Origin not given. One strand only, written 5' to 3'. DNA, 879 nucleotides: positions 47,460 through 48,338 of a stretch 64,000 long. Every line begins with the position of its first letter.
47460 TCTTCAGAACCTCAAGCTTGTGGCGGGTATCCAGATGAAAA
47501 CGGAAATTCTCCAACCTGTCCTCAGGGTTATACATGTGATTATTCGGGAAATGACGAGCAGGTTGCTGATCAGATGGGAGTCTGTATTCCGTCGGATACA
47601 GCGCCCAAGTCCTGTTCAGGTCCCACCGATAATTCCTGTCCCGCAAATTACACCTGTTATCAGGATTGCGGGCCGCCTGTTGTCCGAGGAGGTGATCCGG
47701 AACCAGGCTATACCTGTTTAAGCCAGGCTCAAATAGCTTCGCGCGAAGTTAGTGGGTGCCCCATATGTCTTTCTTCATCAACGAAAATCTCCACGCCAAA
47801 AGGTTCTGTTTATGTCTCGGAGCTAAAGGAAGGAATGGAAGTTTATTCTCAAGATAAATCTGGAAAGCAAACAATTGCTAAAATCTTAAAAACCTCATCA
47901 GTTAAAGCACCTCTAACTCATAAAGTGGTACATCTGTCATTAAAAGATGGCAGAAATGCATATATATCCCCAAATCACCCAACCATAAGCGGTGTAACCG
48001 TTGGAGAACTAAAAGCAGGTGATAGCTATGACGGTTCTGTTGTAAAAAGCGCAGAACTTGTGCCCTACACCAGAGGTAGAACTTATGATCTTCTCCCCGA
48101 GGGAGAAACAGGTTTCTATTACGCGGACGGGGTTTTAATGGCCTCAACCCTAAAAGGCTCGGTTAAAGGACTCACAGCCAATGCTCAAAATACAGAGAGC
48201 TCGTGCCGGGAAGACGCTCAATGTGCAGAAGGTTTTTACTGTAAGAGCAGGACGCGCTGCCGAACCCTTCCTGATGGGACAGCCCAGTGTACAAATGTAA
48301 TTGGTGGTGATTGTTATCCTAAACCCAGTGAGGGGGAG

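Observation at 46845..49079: Hint (intein-like) autoprocessing domain embedded in a cohesin/dockerin-like Cys-rich surface protein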

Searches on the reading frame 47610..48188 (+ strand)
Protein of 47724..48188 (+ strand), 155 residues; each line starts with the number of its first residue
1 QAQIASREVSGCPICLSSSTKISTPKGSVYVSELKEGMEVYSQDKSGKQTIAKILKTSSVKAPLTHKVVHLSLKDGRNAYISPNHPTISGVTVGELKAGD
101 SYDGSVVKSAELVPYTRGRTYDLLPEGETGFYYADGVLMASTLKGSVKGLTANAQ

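Call 6: search_solved_structures(query=window:47724-48188:+, max_evalue=10, show_alignments=3)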
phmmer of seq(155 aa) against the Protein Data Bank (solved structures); distinct sequences matched with E-value up to 10: 4.
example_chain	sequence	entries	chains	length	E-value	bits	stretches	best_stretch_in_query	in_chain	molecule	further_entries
6dsl_B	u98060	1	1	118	0.011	19.2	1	63-139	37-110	Consensus engineered intein CatC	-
6m36_A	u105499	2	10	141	0.043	17.2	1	65-137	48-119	Serine-protein kinase RsbW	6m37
2lcj_A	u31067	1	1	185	0.049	17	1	29-89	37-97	Pab polC intein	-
8b9o_A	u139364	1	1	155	0.84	13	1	68-125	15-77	Clp amino terminal domain protein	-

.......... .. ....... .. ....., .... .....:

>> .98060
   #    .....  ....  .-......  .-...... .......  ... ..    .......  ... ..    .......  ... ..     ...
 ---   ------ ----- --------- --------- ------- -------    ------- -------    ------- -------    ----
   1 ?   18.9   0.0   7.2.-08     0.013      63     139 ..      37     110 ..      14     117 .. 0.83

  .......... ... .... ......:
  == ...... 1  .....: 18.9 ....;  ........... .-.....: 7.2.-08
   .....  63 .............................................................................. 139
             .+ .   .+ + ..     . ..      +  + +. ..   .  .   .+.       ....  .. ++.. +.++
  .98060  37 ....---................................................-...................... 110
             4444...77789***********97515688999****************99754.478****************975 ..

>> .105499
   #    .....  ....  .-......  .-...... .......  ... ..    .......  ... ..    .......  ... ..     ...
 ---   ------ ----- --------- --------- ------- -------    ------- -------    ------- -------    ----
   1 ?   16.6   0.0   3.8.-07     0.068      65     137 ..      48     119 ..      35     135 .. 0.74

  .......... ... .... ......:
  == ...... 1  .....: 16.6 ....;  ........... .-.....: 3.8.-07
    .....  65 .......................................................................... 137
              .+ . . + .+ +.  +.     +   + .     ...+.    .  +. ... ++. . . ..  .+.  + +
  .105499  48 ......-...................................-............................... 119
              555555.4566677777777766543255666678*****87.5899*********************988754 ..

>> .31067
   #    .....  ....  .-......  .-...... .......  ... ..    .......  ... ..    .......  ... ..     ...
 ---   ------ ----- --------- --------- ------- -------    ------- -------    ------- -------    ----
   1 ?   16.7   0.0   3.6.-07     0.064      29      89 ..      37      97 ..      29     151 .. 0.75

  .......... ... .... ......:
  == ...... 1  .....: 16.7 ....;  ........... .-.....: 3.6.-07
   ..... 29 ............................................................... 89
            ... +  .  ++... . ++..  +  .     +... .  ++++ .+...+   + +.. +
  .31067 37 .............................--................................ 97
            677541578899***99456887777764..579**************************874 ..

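Call 15: search_protein_representatives(protein=window:47745-48182:+)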
Query: 146 residues. Proteins with E-value up to 0.001 (for the whole library): 1371; up to 1e-10: 1107; up to 1e-30: 239. The best 150 are listed.
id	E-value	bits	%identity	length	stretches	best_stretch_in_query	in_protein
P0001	5.7e-67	240.4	100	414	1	31-146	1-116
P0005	1.9e-49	183.6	61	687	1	3-137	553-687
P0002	4.1e-46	172.9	56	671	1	4-145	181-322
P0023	5.6e-46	172.4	59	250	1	4-137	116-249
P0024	1.6e-45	171.0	59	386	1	2-136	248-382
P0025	3.8e-43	163.3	58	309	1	3-137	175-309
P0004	7.6e-43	162.3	52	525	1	4-144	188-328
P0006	5.0e-42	159.6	59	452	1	2-137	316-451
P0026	4.5e-41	156.5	59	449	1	3-137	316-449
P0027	6.4e-41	156.0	52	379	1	3-137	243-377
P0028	1.4e-40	154.9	53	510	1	4-137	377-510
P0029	3.2e-40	153.8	55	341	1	1-137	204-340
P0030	5.4e-40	153.0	52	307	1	4-136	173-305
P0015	6.3e-40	152.8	55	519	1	5-136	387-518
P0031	9.5e-40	152.2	53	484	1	3-137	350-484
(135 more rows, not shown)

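Call 21: search_solved_structures(query=A1, max_evalue=1, show_alignments=3)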
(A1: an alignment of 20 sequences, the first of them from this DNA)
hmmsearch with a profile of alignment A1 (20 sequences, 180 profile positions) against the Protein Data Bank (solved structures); distinct sequences matched with E-value up to 1: 9.
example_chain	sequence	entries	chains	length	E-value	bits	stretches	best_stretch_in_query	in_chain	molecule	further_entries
6dsl_B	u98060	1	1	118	8.9e-07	31.7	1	106-174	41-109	Consensus engineered intein CatC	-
6qaz_A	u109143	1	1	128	0.00041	23.1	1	54-174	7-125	cyanophage-like gp41-1 intein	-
6riz_A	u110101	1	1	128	0.00069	22.3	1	54-174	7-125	gp41-1 intein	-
2lwy_A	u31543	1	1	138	0.029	17.1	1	55-142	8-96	BACTERIAL INTEIN-LIKE DOMAIN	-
8w20_A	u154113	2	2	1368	0.18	14.5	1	65-171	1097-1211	Intein C-terminal splicing domain-containing protein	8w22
4e2u_A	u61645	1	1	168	0.18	14.4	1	92-172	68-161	Pho radA intein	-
2lcj_A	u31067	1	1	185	0.24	14.1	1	72-141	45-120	Pab polC intein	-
2kr7_A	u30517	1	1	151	0.38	13.4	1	60-101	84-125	FKBP-type peptidyl-prolyl cis-trans isomerase slyD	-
2lqm_A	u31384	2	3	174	0.72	12.5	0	92-124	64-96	Pho radA intein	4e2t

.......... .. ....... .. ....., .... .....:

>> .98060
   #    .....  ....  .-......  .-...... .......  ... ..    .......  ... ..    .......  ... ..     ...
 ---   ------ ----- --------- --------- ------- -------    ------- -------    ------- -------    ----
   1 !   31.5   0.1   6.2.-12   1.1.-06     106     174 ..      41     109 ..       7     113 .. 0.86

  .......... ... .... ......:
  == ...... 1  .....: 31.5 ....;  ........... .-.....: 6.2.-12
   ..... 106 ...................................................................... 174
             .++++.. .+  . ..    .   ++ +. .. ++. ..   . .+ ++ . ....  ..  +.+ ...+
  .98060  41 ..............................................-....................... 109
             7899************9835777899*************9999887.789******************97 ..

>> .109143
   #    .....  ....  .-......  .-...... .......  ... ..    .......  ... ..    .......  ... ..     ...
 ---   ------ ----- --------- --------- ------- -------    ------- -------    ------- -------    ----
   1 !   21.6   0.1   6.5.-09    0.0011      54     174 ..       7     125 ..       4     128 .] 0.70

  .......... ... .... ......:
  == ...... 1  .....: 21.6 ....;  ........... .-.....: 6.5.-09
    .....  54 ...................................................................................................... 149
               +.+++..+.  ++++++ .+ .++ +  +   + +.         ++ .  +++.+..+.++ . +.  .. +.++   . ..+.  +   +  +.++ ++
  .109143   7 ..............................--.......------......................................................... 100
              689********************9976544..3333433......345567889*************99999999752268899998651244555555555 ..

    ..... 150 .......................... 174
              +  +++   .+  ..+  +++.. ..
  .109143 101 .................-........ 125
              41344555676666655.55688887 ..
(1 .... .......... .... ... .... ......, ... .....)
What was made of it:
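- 48081..48089 (+): Block F, T413-Y-D415. They align to 'YDL' of the Cat intein (calls 6, 21).
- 48144..48149 (+): S434-T435, at the positions of the intein terminal Asn and the +1 nucleophile. The register comes from ungapped extension of the gp41-1 alignment: 'ANDIL-THN|S' against 'ADGVL-MAS|T' (call 21).
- On Hint (Hedgehog/intein) superfamily: Aligned to 'YDLL' of the Cat intein (calls 6, 21).
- On Canonical (class 1) intein: Register from the gp41-1 alignment (call 21).
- Closest known: Class 1 mini-inteins. Same: Best sequence matches (E 9e-7 to 4e-4, call 21).
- Checked: A 20-sequence profile hits solved inteins at E 8.9e-7 and 4e-4, and the C. thermocellum BIL domain at 0.029 (call 21).
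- The best sequence matches are inteins (calls 6, 21).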

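Call 31: predict_structure(alignment_id=A1)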
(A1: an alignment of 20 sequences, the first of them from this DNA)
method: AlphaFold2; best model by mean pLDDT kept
length: 190 residues; sequences in the alignment: 20
mean_pLDDT: 85.1   pTM: 0.75
mean pLDDT of the five models: 85.1, 82.2, 81.4, 80.9, 80.9
residues with pLDDT >= 90: 93; 70-90: 72; 50-70: 16; < 50: 9
segments of 3 or more residues with pLDDT < 50: 24-27, 186-190
pLDDT, mean of each block of 10 residues (from residue 1): 85 85 53 82 73 87 96 96 93 87 87 95 86 94 95 87 90 92 56
secondary structure, 60 per line:
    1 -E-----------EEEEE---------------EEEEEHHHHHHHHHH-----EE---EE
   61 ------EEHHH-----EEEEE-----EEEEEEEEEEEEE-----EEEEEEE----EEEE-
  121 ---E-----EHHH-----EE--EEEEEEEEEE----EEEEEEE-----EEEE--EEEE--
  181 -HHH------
elements in order: E14-18 E34-38 H39-48 E77-81 E87-99 E105-111 E116-119 E143-152 E157-163 E169-172 E175-178
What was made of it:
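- On Hint (Hedgehog/intein) superfamily: Model pLDDT 85 (call 31).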

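Call 33: fold_search(model_id=the predicted structure, library=pdb)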
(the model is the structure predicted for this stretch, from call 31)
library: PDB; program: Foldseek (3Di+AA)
matches with E <= 10: 417; with E <= 0.001: 62
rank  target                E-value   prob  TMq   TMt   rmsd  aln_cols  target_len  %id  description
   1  6qaz                  3.7e-08  1.00  0.52  0.75   3.0       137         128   22  Crystal structure of gp41-1 intein (released 2019-11-13)
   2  2lwy_MODEL_1_A        6.4e-08  1.00  0.58  0.79   2.2       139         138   21  Solution Structure of Bacterial Intein-Like domain from Clostridium thermocellum (released 2013-05-08)
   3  6riz                  1.0e-07  1.00  0.51  0.73   3.3       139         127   22  Crystal structure of gp41-1 intein (C1A, F65W, D107C) (released 2020-04-29)
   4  6riy_A                2.0e-07  1.00  0.55  0.78   2.9       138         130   17  Crystal structure of MchDnaB-1 intein (N145AA) (released 2020-05-13)
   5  6rpq                  2.3e-07  1.00  0.56  0.43   4.5       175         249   18  Crystal structure of PhoCDC21-1 intein (released 2019-08-14)
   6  6y75_B                3.0e-07  1.00  0.58  0.72   2.9       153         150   14  BIL2 domain from T.thermophila BUBL1 locus (C1A-N143A) (released 2021-02-03)
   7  6frh_A                3.2e-07  1.00  0.56  0.66   3.5       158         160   18  Crystal structure of Ssp DnaB Mini-Intein variant M86 (released 2019-01-30)
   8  6tmm_BBB              3.4e-07  1.00  0.54  0.65   4.0       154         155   16  BIL2 domain from T.thermophila BUBL1 locus (C1A-N143A) (released 2020-12-16)
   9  1mi8                  3.6e-07  1.00  0.50  0.66   5.0       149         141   19  2.0 Angstrom crystal structure of a DnaB intein from Synechocystis sp. PCC 6803 (released 2003-08-19)
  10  6y75_A                4.0e-07  1.00  0.58  0.71   2.9       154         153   15  BIL2 domain from T.thermophila BUBL1 locus (C1A-N143A) (released 2021-02-03)
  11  4o1r                  4.2e-07  1.00  0.51  0.67   4.9       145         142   21  Crystal structure of NpuDnaB intein (released 2014-03-19)
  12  6frh_B                4.4e-07  1.00  0.53  0.66   3.9       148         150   18  Crystal structure of Ssp DnaB Mini-Intein variant M86 (released 2019-01-30)
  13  6tmm_AAA              4.4e-07  1.00  0.54  0.65   3.7       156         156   17  BIL2 domain from T.thermophila BUBL1 locus (C1A-N143A) (released 2020-12-16)
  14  6frg                  5.2e-07  1.00  0.55  0.65   7.1       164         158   17  Crystal structure of G-1F mutant of Ssp DnaB Mini-Intein variant M86 (released 2019-01-30)
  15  6riy_B                6.5e-07  1.00  0.55  0.78   2.7       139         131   17  Crystal structure of MchDnaB-1 intein (N145AA) (released 2020-05-13)
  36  3nzm                  1.5e-05  1.00  0.52  0.60   5.9       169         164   19  Crystal structure of DNAE intein with N-extein in redox trap (released 2011-06-01)
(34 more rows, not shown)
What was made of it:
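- On Hint (Hedgehog/intein) superfamily: Foldseek gives 62 PDB hits at E <= 1e-3, and the 50 best listed are inteins, BIL domains or Hedgehog Hint domains (call 33).
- Checked: The AlphaFold model of residues 256-445 (pLDDT 85) matches inteins and BIL domains by Foldseek at E 4e-8 to 1e-6, with TM up to 0.79 (calls 31, 33).
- The trapped structure 3nzm is among the fold matches (call 33).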

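Call 34: find_related_loci(query=A1, collection=genome_contigs, flank=5000)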
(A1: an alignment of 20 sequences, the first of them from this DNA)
Query A1 (190 aa) in genome_contigs; peptide patterns used: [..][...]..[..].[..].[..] (x = any residue, [..] = any of these).
168 stretches matched a pattern; 140 encode a relative of the query (tblastn E <= 1e-3); the best 80 are kept; 80 distinct loci.
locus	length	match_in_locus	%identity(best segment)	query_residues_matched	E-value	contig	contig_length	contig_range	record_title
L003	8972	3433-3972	54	1-182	2e-67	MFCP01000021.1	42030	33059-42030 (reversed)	MAG: Candidatus Daviesbacteria bacterium RIFCSPHIGHO2_01_FULL_40_11 rifcsphigho2_01_scaffold_2724, whole genome shotgun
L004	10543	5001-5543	54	1-182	1e-63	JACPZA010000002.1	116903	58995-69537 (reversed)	MAG: Candidatus Daviesbacteria bacterium isolate NC_groundwater_877_Pr1_S2p5_34_16 Montesol18_S2p5_coassembly_scaffold_1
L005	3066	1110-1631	52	9-182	1e-59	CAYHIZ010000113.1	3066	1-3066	MAG TPA_asm: uncultured Candidatus Saccharibacteria bacterium isolate ERP119705_co13_459 genome assembly, contig: NODE_4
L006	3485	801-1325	52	2-181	9e-58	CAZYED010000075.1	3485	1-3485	MAG TPA_asm: uncultured Candidatus Saccharibacteria bacterium isolate SRP269290_co4_70 genome assembly, contig: NODE_353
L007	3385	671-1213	49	2-182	2e-56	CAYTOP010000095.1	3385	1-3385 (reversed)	MAG TPA_asm: uncultured Gammaproteobacteria bacterium isolate SRP050083_co1_427 genome assembly, contig: NODE_19814_leng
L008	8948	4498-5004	51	14-182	2e-56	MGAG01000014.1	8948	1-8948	MAG: Candidatus Roizmanbacteria bacterium RIFCSPLOWO2_01_FULL_37_12 rifcsplowo2_01_scaffold_21000, whole genome shotgun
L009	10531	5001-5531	49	2-181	5e-56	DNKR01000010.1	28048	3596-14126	MAG TPA_asm: Candidatus Uhrbacteria bacterium isolate UBA9568 contig_3536, whole genome shotgun sequence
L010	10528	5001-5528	47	2-179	9e-56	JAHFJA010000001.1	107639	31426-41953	MAG: bacterium isolate nzgw375 NODE_238_length_107640_cov_4.738288, whole genome shotgun sequence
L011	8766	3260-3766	50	14-182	3e-55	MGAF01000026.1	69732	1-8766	MAG: Candidatus Roizmanbacteria bacterium RIFCSPLOWO2_01_FULL_35_13 rifcsplowo2_01_scaffold_306, whole genome shotgun se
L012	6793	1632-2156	50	2-181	4e-55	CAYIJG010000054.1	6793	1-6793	MAG TPA_asm: uncultured Gammaproteobacteria bacterium isolate ERP119705_co24_1001 genome assembly, contig: NODE_18207_le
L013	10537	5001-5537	46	1-181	2e-54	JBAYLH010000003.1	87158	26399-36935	MAG: Candidatus Buchananbacteria bacterium isolate SO_2016_GW1_99 scaffold00611_OW334_2016, whole genome shotgun sequenc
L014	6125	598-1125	49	2-181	1e-54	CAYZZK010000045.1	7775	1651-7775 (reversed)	MAG TPA_asm: uncultured Candidatus Saccharibacteria bacterium isolate SRP193066_co2_443 genome assembly, contig: NODE_48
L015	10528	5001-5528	49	2-182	3e-54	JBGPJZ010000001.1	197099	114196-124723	MAG: Candidatus Paceibacteria bacterium isolate OBJ_0618_7090110_298 k141_6301966_length_197099_cov_26.6625, whole genom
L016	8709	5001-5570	49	3-182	9e-54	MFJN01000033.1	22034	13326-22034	MAG: Candidatus Gottesmanbacteria bacterium RIFCSPHIGHO2_02_FULL_40_13 rifcsphigho2_02_scaffold_3735, whole genome shotg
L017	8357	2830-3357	48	2-181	4e-54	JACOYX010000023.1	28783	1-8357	MAG: Candidatus Sungiibacteriota bacterium isolate NC_groundwater_190_Ag_S-0.1um_45_12 S4_GD2017_2_S1_scaffold_3071, who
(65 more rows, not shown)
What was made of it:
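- The family is found mostly in lineages I take to have a single membrane: CPR bacteria, archaea, Chloroflexota and Actinobacteria (call 34).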
